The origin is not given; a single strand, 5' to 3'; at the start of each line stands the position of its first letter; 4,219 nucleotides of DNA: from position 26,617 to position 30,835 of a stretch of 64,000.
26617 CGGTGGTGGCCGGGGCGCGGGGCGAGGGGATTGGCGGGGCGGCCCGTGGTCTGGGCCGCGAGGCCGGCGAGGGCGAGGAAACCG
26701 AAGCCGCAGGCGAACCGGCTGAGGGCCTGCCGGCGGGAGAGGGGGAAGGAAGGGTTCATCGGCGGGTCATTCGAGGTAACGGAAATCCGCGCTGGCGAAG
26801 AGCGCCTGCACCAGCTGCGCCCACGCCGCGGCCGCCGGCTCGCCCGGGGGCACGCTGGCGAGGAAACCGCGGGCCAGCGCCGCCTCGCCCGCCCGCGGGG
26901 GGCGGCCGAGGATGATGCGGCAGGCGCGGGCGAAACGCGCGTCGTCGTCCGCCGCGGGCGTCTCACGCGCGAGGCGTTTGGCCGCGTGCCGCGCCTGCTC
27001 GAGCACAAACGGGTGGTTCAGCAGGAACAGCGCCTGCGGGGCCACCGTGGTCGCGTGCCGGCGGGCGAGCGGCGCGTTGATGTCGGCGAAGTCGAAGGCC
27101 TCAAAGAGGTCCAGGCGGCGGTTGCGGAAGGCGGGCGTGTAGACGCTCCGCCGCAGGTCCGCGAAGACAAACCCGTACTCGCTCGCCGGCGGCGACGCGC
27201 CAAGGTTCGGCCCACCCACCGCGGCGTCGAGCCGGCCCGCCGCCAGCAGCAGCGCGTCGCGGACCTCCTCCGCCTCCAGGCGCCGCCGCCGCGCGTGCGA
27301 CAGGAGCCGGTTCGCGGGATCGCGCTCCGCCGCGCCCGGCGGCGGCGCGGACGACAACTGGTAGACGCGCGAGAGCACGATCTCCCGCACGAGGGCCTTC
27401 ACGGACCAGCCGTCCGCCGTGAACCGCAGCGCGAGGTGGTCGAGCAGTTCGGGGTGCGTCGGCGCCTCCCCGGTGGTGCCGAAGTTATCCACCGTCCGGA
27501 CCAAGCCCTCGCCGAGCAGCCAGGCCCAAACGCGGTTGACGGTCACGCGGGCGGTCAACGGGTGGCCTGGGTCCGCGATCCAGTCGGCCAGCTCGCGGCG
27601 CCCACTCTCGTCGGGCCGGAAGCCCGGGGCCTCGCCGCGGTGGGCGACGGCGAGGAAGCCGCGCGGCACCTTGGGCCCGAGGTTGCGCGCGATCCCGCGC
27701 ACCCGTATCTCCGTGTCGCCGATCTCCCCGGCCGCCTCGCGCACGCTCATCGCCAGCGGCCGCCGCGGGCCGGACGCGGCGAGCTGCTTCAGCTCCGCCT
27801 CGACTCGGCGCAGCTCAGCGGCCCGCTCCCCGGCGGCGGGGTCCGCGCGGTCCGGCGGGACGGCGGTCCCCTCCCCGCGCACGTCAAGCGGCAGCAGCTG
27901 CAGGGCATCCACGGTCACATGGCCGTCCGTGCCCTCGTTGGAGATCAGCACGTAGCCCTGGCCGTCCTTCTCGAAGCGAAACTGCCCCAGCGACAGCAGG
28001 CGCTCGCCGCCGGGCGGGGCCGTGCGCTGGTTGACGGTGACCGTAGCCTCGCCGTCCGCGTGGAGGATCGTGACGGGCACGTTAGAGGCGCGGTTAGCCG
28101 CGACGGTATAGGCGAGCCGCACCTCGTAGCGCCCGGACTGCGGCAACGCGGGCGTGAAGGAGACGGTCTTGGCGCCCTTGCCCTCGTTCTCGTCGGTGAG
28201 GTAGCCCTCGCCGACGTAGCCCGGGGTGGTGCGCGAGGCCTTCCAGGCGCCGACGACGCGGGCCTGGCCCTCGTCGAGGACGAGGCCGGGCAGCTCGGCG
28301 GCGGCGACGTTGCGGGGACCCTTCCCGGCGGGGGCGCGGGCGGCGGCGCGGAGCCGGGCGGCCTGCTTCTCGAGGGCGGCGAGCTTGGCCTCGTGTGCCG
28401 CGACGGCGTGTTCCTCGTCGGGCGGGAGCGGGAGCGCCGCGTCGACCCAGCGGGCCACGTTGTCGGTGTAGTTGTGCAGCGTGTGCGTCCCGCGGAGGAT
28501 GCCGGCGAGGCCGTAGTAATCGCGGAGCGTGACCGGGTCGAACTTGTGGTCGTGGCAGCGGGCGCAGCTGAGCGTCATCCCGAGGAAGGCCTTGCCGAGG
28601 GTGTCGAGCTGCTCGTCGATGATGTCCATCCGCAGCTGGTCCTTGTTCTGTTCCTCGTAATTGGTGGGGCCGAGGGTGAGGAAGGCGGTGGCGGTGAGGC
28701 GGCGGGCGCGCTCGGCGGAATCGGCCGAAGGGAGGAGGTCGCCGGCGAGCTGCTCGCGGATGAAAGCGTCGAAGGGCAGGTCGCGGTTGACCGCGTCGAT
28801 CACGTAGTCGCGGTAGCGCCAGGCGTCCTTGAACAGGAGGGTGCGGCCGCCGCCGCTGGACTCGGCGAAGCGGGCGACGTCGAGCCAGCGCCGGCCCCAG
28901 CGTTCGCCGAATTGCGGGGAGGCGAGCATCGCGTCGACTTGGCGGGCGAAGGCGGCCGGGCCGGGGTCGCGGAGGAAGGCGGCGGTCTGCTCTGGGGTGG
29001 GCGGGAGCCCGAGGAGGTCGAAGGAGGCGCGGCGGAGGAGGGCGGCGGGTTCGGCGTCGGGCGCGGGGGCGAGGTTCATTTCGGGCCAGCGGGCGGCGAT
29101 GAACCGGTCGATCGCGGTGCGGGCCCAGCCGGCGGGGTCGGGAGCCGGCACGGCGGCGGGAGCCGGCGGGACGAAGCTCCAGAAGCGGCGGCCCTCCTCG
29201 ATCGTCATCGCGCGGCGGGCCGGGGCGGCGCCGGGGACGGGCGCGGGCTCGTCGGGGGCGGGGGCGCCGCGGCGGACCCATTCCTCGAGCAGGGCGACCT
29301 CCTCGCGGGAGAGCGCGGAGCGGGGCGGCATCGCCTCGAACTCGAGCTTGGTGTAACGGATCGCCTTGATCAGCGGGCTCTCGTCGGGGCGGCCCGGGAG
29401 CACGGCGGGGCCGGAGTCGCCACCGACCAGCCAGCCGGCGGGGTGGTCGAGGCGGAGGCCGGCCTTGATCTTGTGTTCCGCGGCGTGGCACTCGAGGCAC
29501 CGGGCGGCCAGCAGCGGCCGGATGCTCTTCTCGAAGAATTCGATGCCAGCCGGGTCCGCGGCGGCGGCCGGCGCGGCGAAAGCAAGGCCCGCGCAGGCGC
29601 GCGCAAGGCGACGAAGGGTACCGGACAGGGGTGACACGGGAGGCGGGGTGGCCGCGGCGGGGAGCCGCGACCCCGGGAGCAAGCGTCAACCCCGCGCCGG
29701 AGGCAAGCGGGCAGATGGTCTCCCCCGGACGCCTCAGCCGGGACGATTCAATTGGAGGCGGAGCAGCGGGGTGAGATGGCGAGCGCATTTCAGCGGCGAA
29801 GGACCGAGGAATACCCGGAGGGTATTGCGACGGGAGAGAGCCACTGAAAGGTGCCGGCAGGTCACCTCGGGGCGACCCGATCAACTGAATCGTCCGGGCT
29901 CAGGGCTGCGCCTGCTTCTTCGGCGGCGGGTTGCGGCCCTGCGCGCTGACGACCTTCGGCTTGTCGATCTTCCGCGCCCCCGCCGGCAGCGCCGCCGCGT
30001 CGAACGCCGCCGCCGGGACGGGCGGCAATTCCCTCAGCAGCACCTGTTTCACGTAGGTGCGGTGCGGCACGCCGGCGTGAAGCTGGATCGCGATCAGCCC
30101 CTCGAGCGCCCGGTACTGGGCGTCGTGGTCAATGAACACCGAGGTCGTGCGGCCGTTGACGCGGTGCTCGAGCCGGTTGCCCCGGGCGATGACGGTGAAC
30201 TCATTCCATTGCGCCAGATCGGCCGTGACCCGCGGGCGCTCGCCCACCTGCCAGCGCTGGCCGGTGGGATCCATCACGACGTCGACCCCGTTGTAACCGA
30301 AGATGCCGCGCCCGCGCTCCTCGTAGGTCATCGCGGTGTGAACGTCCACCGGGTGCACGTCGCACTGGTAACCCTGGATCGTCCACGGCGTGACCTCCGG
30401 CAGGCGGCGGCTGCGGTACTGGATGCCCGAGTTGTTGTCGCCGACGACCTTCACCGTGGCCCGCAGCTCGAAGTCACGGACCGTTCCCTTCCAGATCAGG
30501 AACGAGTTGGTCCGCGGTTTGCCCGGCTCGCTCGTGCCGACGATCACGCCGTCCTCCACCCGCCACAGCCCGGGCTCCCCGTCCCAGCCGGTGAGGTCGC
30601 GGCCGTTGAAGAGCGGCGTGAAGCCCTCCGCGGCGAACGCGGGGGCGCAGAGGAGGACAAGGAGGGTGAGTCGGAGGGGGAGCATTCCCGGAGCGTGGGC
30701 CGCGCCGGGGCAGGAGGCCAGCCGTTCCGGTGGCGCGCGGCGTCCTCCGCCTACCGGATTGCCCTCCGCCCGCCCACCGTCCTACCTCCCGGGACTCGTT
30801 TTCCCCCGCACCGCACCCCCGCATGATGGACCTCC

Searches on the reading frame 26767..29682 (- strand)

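Call 92: search_protein_families(library=pfam, proteins=[window:26767-29682:-], max_evalue=0.00001)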
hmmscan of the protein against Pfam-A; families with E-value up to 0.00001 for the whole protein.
window:26767-29682:- (971 aa): 4 families
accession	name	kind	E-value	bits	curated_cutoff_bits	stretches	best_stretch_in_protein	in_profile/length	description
PF07587.16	PSD1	-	2.2e-82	276.6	28.5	1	694-940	1-243/244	Protein of unknown function (DUF1553)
PF07583.16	PSCyt2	-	1.6e-76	257.4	29.8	1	191-399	2-207/209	Protein of unknown function (DUF1549)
PF25275.1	Golvesin_C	-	1.3e-24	87.2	31.6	1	471-596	8-130/132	Golvesin C-terminal domain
PF07635.16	PSCyt1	-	6.3e-14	52.8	22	1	62-121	1-58/59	Planctomycete cytochrome C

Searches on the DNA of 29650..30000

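Call 6: search_rna_families(source=window, start=29650, end=30000, threshold=evalue, max_evalue=10, show_alignments=3)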
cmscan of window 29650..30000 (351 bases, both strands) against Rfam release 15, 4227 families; matches with E-value up to 10: 2.
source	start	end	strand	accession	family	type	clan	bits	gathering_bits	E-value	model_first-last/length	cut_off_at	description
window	29883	29961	+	RF00960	mir-661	Gene; miRNA;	-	17.2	73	3.7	1-84/84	no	mir-661 microRNA precursor family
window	29755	29921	+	RF02205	WT1-AS_3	Gene; lncRNA;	-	16.9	55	2.9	1-245/245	no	WT1 antisense RNA conserved region 3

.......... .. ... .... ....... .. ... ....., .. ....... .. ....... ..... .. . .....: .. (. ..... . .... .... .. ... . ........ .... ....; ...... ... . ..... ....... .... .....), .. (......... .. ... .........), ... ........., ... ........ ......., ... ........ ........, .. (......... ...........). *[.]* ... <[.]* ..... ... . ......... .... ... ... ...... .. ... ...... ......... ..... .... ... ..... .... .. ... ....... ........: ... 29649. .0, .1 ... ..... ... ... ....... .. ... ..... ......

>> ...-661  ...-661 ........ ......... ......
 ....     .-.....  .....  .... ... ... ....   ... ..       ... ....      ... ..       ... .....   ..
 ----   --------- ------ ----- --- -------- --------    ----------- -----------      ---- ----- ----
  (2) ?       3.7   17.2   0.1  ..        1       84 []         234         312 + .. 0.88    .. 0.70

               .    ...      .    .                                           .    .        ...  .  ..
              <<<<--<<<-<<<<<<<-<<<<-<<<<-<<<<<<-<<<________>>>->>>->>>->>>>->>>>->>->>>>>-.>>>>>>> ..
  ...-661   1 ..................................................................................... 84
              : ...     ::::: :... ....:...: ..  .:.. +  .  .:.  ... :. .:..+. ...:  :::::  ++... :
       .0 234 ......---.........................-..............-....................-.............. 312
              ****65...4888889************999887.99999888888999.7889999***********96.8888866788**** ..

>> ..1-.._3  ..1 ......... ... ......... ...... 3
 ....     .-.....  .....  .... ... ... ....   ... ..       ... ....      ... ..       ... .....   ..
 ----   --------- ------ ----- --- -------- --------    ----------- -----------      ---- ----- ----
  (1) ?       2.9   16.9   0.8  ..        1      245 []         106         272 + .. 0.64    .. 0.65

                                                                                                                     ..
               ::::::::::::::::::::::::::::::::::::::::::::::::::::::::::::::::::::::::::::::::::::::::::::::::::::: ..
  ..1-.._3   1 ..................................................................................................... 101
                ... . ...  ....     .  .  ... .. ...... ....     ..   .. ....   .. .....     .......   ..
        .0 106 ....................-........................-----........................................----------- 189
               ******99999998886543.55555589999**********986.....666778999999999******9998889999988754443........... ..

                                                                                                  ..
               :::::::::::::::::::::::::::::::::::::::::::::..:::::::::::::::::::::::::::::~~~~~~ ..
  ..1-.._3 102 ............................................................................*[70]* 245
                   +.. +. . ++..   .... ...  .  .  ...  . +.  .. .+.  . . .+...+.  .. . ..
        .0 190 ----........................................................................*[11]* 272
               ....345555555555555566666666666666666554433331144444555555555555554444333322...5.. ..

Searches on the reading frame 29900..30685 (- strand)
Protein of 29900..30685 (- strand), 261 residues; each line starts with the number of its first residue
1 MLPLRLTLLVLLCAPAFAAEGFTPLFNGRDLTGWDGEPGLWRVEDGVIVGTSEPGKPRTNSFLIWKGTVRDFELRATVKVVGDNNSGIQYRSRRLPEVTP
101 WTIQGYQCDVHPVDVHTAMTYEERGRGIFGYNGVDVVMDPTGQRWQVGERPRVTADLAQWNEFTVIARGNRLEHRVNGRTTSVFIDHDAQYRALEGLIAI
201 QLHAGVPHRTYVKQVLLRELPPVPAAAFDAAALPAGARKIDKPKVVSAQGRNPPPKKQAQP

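Call 92: search_protein_families(library=pfam, proteins=[window:29900-30685:-], max_evalue=0.00001)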
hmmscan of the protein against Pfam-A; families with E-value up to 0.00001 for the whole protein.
window:29900-30685:- (261 aa): 1 family
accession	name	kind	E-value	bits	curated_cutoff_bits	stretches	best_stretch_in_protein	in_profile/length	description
PF06439.18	3keto-disac_hyd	-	1.1e-33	117.3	26.8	1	21-205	1-177/187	3-keto-disaccharide hydrolase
